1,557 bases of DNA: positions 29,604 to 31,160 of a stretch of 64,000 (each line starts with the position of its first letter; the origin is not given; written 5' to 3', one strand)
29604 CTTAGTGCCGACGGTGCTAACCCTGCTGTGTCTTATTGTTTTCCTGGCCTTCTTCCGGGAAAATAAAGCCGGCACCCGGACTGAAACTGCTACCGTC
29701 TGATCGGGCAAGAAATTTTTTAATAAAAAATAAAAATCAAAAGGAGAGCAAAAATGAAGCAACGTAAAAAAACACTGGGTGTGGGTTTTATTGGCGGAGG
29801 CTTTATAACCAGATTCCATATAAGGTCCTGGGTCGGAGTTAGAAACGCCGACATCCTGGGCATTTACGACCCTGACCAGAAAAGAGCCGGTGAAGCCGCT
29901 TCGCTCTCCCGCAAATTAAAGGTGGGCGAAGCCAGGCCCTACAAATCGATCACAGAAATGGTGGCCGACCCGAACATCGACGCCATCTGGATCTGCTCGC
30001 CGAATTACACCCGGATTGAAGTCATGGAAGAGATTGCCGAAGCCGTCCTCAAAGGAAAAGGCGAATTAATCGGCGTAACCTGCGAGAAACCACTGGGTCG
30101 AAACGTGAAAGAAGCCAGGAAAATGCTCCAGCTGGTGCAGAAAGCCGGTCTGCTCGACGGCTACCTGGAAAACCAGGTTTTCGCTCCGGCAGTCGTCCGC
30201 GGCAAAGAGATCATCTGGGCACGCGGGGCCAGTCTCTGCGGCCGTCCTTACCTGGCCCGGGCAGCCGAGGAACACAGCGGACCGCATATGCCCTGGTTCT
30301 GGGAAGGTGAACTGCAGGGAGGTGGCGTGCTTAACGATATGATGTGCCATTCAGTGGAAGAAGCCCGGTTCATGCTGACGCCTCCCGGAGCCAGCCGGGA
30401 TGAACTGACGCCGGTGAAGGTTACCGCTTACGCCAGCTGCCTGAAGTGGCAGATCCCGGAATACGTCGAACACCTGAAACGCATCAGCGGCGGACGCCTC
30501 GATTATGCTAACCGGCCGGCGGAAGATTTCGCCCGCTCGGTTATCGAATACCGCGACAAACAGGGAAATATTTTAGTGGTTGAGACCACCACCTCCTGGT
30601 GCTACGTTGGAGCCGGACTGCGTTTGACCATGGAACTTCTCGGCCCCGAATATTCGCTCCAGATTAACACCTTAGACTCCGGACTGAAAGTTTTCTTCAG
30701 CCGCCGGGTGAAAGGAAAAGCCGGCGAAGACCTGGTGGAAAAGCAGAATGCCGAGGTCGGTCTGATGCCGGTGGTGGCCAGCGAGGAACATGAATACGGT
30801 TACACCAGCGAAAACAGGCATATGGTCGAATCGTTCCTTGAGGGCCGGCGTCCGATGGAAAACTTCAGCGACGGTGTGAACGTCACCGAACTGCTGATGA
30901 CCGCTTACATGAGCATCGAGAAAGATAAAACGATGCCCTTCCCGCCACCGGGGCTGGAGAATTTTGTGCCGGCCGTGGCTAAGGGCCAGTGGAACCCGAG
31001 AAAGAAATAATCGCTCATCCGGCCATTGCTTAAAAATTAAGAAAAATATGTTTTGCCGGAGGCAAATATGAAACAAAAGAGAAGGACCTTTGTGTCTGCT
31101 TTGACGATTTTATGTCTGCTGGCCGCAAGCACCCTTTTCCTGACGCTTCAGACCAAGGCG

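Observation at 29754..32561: Gfo/Idh/MocA oxidoreductase adjacent to a secreted TIM-barrel-DUF1080 fusion (candidate glycoside 3-oxidation route)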

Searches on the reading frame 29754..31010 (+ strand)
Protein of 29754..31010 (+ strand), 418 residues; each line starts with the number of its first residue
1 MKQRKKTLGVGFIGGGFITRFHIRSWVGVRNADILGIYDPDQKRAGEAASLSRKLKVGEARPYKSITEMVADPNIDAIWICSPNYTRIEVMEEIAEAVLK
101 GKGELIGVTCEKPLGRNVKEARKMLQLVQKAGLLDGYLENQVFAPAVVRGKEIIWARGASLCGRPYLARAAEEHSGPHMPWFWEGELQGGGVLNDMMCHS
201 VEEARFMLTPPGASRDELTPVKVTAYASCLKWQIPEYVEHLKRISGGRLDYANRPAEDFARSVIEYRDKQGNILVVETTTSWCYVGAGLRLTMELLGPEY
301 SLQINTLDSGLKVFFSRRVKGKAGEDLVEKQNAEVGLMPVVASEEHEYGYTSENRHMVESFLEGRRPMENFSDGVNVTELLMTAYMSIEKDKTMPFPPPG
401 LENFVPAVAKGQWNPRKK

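Call 9: search_protein_families(library=pfam, proteins=[window:29754-31010:+], max_evalue=0.01)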
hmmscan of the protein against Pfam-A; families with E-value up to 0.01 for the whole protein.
window:29754-31010:+ (418 aa): 3 families
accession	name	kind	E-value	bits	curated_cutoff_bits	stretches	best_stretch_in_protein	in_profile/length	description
PF01408.29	GFO_IDH_MocA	-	1.7e-19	71.1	24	1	9-133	2-114/120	Oxidoreductase family, NAD-binding Rossmann fold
PF22725.1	GFO_IDH_MocA_C3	-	6.3e-07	29.9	27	1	162-280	13-104/124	GFO/IDH/MocA C-terminal domain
PF02894.22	GFO_IDH_MocA_C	-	0.00041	20.7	22.9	1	188-395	38-217/218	Oxidoreductase family, C-terminal alpha/beta domain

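Call 10: search_protein_families(library=ncbifam, proteins=[window:29754-31010:+], max_evalue=0.01)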
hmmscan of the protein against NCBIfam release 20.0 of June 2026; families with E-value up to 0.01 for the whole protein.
window:29754-31010:+ (418 aa): 7 families
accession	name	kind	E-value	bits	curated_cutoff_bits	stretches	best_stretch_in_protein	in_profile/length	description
TIGR04380.1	myo_inos_iolG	equivalog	2.3e-19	69.5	355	1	8-208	2-185/330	inositol 2-dehydrogenase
NF052479.1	LevoglcsnDh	equivalog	1.1e-14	54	650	1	6-380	2-370/386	levoglucosan dehydrogenase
NF040723.1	UDP-GlcNAcDh_Arch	equivalog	2.5e-11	43.7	450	1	9-155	2-134/302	UDP-N-acetylglucosamine 3-dehydrogenase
NF041392.1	XylDh_Gfo6_Halo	equivalog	2.8e-07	29.7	350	1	57-209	65-213/350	D-xylose 1-dehydrogenase Gfo6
NF052679.1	InsChiInosDhIolG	equivalog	2.5e-05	23.5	540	1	7-131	2-116/343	bifunctional inositol 2-dehydrogenase/D-chiro-inositol 1-dehydrogenase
NF058561.1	BT_2158_fam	equivalog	0.00092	17.9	750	0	30-132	55-147/487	glycoside 3-dehydrogenase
NF008607.0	PRK11579.1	subfamily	0.0043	16.1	330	1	8-219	5-200/346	oxidoreductase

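Call 15: search_solved_structures(query=window:29754-31010:+, max_evalue=0.001, show_alignments=2)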
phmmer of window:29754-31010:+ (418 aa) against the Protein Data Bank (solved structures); distinct sequences matched with E-value up to 0.001: 30.
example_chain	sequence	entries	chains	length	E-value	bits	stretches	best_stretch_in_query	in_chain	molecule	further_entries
6jw6_A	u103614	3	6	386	9.3e-20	73.9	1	9-307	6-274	Dehydrogenase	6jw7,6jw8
6nor_A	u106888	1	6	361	1.7e-18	69.8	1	6-212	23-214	Putative NAD dependent dehydrogenase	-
4gqa_A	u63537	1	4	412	2.9e-16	62.4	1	7-208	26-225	NAD binding Oxidoreductase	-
2glx_A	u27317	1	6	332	1.5e-12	50.1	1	12-213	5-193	1,5-anhydro-D-fructose reductase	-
3ezy_A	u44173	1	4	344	9.9e-12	47.5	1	8-208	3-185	Dehydrogenase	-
8w9s_A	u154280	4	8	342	1e-11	47.4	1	6-206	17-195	NADH-dependent dihydrogenase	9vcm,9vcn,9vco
5ya8_A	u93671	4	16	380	1.8e-11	46.6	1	2-207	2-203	Scyllo-inositol dehydrogenase with L-glucose dehydrogenase activity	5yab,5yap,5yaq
6ktj_A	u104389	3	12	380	2.4e-11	46.2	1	2-207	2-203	Scyllo-inositol dehydrogenase with L-glucose dehydrogenase activity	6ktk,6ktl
4fb5_A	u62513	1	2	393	1.4e-10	43.7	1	3-202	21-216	Probable oxidoreductase protein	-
7xr9_A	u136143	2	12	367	1.5e-10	43.6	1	8-202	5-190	DgpA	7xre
4koa_A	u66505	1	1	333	2e-10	43.2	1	11-210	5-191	1,5-anhydro-D-fructose reductase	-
6a3f_A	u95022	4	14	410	2.4e-10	42.9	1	6-209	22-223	Putative dehydrogenase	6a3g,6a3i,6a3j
4h3v_A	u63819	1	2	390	1.4e-07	33.8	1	7-384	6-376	Oxidoreductase domain protein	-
4hkt_A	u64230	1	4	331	1.2e-06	30.8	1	7-211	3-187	Inositol 2-dehydrogenase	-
8qc2_A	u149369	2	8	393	1.9e-06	30.1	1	6-208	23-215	Gfo/Idh/MocA family oxidoreductase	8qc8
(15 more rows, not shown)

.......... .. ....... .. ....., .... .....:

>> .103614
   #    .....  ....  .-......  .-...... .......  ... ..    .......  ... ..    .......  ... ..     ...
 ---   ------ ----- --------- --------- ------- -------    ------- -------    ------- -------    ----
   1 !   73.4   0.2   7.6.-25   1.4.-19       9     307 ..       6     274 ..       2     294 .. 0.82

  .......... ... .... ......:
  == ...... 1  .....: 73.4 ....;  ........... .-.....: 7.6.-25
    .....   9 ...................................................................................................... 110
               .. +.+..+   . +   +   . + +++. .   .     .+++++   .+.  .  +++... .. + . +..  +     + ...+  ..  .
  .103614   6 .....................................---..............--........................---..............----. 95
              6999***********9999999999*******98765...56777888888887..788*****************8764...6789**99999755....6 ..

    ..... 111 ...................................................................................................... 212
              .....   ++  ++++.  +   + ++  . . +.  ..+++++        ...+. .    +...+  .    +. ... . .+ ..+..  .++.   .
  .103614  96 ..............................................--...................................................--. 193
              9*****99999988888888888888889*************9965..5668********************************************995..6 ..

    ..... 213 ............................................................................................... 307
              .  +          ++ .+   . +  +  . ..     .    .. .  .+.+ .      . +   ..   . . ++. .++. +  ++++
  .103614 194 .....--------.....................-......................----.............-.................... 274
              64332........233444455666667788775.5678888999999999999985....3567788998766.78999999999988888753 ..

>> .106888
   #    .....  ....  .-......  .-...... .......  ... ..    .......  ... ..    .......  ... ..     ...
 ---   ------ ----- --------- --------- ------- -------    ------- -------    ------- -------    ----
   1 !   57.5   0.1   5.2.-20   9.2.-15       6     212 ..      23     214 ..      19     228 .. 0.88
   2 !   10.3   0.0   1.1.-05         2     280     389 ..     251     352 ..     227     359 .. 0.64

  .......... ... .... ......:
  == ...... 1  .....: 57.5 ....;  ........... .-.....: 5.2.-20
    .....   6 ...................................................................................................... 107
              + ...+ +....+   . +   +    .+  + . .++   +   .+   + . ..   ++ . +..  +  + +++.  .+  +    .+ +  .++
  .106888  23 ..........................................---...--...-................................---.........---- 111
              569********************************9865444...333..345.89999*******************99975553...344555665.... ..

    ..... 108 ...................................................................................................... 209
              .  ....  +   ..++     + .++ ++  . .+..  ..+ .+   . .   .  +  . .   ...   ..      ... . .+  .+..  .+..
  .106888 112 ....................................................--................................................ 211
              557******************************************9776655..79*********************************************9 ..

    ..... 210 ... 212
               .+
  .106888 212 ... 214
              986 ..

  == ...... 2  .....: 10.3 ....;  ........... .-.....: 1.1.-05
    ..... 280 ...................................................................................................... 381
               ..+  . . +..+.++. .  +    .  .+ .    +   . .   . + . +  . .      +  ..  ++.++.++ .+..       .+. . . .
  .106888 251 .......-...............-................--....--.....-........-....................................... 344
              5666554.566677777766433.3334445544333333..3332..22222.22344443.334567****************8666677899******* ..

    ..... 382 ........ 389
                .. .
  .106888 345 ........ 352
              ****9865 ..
